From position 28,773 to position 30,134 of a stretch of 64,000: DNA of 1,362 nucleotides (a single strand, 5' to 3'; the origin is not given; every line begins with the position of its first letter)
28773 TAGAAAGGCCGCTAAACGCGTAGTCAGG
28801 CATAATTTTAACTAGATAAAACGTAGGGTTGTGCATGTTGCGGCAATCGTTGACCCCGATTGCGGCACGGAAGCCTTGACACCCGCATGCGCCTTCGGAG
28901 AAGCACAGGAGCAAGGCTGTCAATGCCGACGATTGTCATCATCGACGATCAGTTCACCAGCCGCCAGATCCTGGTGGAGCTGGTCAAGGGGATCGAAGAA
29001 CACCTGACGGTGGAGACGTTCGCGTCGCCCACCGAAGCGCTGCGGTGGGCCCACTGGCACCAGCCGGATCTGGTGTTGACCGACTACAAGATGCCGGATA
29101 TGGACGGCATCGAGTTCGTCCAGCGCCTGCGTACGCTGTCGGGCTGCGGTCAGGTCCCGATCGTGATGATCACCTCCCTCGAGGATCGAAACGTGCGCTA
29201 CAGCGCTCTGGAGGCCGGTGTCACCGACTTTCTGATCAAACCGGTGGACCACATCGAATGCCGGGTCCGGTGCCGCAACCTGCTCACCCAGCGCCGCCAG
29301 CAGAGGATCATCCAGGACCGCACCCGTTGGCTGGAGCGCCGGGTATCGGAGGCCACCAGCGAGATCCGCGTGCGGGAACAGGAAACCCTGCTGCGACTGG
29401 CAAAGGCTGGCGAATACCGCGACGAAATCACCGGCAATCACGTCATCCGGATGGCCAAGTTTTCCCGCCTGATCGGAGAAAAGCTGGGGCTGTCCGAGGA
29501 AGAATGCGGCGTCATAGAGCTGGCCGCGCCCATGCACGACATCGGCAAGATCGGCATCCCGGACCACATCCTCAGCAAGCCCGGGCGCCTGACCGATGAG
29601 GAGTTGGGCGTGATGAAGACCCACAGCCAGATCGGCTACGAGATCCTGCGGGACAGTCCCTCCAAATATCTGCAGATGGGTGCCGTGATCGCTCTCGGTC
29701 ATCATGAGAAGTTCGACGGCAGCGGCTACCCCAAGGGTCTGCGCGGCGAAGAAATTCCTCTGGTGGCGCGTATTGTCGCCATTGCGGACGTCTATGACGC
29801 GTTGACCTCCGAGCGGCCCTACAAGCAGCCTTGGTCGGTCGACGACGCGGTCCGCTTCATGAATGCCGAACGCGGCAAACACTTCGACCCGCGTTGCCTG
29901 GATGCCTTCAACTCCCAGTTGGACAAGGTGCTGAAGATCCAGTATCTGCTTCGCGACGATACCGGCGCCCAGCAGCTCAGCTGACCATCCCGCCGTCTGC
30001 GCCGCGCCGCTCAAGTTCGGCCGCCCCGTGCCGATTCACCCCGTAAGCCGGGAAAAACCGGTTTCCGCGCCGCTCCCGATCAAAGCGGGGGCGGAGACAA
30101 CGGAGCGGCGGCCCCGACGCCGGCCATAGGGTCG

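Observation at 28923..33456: Rpf-like signalling module split into three genes, with a degenerate Hpt (Tyr at the phospho-His position) and a membrane sensor domain duplicated between the kinase and the Hpt protein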

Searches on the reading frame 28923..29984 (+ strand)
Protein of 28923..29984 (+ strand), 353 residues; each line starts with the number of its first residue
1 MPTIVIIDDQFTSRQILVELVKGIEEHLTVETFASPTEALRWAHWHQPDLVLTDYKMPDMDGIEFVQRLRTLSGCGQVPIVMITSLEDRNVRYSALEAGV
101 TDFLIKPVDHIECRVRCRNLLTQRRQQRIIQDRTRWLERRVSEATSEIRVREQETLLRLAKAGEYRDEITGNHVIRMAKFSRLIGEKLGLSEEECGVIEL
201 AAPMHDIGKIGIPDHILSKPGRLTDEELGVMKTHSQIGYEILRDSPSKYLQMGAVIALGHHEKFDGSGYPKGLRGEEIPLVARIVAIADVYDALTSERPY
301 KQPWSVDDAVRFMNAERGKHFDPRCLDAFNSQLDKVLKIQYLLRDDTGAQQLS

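Call 3: search_protein_families(library=pfam, proteins=[window:28923-29984:+], max_evalue=1)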
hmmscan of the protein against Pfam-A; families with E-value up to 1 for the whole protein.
window:28923-29984:+ (353 aa): 4 families
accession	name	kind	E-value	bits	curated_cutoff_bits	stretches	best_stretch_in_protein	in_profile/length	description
PF13487.12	HD_5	-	4.3e-37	127.9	27.2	1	169-324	13-169/170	HD domain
PF00072.30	Response_reg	-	2.9e-25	89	30.2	1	4-112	1-105/111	Response regulator receiver domain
PF01966.28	HD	-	5.7e-23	81.9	22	1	171-293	2-115/116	HD domain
PF14813.11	NADH_B2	-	0.018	15.3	25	0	42-59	36-53/69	NADH dehydrogenase 1 beta subcomplex subunit 2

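Call 4: search_protein_families(library=ncbifam, proteins=[window:28923-29984:+], max_evalue=1)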
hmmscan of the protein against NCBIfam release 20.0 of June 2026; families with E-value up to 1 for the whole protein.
window:28923-29984:+ (353 aa): 101 families (the best 25 are shown)
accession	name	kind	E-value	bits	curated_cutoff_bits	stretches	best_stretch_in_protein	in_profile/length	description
NF053512.1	nitric_RR_NosR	exception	5.6e-46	157.4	400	1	5-338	2-359/422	response regulator c-di-GMP phosphodiesterase, NosR family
NF007135.0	PRK09581.1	equivalog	1.3e-22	80.2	474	1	3-124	4-123/457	PleD family two-component system response regulator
NF001965.0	PRK00742.1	subfamily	6.8e-18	65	293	1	4-141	6-142/357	chemotaxis-specific protein-glutamate methyltransferase CheB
TIGR02154.1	PhoB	equivalog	6.1e-17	61.7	296.2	1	3-154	4-152/226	phosphate regulon transcriptional regulator PhoB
NF045944.1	ResRegRpaBCyano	equivalog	1.3e-16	60.6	330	1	6-128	2-119/229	response regulator transcription factor RpaB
NF040689.1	MtrAB_MtrA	equivalog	3.4e-16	59.3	300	1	4-127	1-119/219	MtrAB system response regulator MtrA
NF009206.0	PRK12555.1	subfamily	4e-16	58.9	342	1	4-131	3-131/340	chemotaxis-specific protein-glutamate methyltransferase CheB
NF006900.1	PRK09390.1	equivalog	7.3e-16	58.3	255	1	3-145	6-144/203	response regulator FixJ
NF047654.1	DiguCycDgcRLepto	equivalog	3.2e-15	55.8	500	1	4-122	5-121/295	diguanylate cyclase DgcR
NF041733.1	resp_reg_CseB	equivalog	1.6e-14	53.8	350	1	26-151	23-145/228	two-component system response regulator CseB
TIGR01818.1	ntrC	equivalog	2.6e-14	52.9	558.6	1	4-113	1-106/463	nitrogen regulation protein NR(I)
NF008296.0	PRK11083.1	equivalog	3.2e-14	52.9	273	1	2-161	4-156/228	two-component system response regulator CreB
NF007982.1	PRK10710.1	equivalog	5e-14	52.4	380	1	2-135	8-136/235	envelope stress response regulator BaeR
TIGR01387.1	cztR_silR_copR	subfamily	5.1e-14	52.4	279.2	1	5-156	3-155/218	heavy metal response regulator transcription factor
NF007969.0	PRK10693.1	equivalog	9.9e-14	51.1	329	1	4-112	10-114/337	two-component system response regulator RssB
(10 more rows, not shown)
